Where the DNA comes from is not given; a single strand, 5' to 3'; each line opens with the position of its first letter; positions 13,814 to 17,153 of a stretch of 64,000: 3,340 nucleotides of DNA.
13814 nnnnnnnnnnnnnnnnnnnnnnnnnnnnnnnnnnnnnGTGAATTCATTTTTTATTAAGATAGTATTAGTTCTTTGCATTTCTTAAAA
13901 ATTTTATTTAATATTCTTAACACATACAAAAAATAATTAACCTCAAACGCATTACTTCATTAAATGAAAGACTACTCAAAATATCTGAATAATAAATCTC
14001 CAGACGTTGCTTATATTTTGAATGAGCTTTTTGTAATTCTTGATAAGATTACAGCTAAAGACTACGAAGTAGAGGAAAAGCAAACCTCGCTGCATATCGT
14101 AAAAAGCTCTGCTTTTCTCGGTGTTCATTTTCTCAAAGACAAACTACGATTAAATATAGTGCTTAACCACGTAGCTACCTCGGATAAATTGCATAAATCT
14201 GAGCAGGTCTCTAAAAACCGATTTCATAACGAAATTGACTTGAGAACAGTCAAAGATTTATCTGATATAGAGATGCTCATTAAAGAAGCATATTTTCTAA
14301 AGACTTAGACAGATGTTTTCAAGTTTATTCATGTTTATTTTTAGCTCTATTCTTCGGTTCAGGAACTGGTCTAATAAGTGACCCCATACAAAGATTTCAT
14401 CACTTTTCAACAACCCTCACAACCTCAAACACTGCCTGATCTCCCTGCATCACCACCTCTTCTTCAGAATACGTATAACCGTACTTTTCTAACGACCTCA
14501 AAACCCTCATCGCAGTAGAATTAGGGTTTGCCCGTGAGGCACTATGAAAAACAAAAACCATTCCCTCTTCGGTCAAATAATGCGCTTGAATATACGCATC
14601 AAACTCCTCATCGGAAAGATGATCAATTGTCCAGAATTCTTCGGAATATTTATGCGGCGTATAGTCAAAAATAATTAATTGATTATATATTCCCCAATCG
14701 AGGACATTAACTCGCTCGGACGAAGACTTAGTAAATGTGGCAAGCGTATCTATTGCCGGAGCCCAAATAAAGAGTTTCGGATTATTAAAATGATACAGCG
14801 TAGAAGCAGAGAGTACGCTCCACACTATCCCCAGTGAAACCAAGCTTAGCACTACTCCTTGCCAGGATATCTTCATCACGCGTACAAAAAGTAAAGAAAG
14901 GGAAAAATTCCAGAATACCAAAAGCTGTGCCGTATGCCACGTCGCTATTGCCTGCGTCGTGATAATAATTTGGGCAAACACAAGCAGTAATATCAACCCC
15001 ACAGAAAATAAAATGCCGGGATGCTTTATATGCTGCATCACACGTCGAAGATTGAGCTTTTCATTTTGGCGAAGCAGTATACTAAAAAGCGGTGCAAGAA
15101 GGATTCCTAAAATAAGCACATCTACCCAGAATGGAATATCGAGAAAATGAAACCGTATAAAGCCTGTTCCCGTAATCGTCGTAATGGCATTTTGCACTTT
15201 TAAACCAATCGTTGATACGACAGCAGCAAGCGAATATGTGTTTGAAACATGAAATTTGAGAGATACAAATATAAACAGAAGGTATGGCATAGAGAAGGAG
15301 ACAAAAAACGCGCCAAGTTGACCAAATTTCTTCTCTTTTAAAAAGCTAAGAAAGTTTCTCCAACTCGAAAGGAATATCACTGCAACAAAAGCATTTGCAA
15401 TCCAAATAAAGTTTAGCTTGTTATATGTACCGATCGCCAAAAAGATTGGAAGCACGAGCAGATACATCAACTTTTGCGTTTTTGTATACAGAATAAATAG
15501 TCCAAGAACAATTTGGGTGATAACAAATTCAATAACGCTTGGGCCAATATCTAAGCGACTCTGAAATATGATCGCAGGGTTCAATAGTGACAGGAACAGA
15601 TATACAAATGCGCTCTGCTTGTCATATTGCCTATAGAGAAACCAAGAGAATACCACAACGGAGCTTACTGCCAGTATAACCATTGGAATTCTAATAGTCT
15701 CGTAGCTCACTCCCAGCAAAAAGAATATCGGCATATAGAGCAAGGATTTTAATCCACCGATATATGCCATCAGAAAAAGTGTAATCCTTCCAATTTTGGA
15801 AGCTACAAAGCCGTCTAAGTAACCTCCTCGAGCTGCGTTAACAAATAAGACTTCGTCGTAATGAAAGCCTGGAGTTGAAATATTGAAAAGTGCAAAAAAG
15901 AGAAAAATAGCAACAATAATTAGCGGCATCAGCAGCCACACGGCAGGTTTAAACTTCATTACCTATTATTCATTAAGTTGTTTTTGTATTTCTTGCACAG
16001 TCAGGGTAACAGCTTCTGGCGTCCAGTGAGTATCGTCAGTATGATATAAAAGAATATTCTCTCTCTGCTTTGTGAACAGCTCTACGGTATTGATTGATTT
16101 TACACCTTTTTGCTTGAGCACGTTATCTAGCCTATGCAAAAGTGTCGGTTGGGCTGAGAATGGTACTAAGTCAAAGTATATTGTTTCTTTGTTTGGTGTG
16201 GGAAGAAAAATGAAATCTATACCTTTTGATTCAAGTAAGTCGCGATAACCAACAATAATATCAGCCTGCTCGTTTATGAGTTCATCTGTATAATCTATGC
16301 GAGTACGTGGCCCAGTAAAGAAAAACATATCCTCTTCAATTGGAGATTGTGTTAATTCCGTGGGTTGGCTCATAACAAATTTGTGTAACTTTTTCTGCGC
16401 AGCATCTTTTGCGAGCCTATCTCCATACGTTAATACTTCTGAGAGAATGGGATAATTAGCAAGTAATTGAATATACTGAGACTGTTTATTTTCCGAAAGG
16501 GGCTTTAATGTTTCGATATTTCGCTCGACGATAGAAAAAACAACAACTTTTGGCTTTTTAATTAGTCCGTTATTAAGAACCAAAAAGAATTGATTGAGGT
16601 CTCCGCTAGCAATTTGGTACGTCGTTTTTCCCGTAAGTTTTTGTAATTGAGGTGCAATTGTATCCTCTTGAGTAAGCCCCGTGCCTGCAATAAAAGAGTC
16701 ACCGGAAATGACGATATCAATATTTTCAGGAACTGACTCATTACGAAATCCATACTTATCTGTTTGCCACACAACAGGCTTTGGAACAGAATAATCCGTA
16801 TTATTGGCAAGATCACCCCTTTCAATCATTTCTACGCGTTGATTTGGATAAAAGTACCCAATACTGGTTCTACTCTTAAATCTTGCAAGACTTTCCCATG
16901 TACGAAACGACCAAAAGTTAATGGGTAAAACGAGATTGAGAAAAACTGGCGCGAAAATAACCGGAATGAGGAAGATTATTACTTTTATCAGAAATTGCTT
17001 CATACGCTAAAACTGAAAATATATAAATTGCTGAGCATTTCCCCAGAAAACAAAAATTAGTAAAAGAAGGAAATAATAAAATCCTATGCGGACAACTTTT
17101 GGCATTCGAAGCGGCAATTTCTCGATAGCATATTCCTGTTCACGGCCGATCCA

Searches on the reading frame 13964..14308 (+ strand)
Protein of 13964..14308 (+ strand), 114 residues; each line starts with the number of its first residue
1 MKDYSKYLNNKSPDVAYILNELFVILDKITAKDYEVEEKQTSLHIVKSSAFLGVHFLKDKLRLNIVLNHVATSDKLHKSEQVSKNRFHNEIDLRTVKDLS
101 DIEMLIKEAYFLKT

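Call 75: search_protein_families(library=pfam, proteins=[window:13964-14308:+], max_evalue=0.001)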
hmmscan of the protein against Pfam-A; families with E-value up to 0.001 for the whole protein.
window:13964-14308:+ (114 aa): 1 family
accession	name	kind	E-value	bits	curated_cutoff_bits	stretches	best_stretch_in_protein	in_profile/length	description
PF18899.5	DUF5655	-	5.1e-09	36.6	24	1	6-111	3-107/109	Domain of unknown function (DUF5655)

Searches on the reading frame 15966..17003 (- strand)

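Call 75: search_protein_families(library=pfam, proteins=[window:15966-17003:-], max_evalue=0.001)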
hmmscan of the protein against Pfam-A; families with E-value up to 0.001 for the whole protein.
window:15966-17003:- (345 aa): 1 family
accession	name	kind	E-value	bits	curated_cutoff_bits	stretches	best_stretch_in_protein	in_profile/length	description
PF16822.11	ALGX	-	2.1e-10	41.2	26.5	1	236-343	17-130/268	SGNH hydrolase-like domain, acetyltransferase AlgX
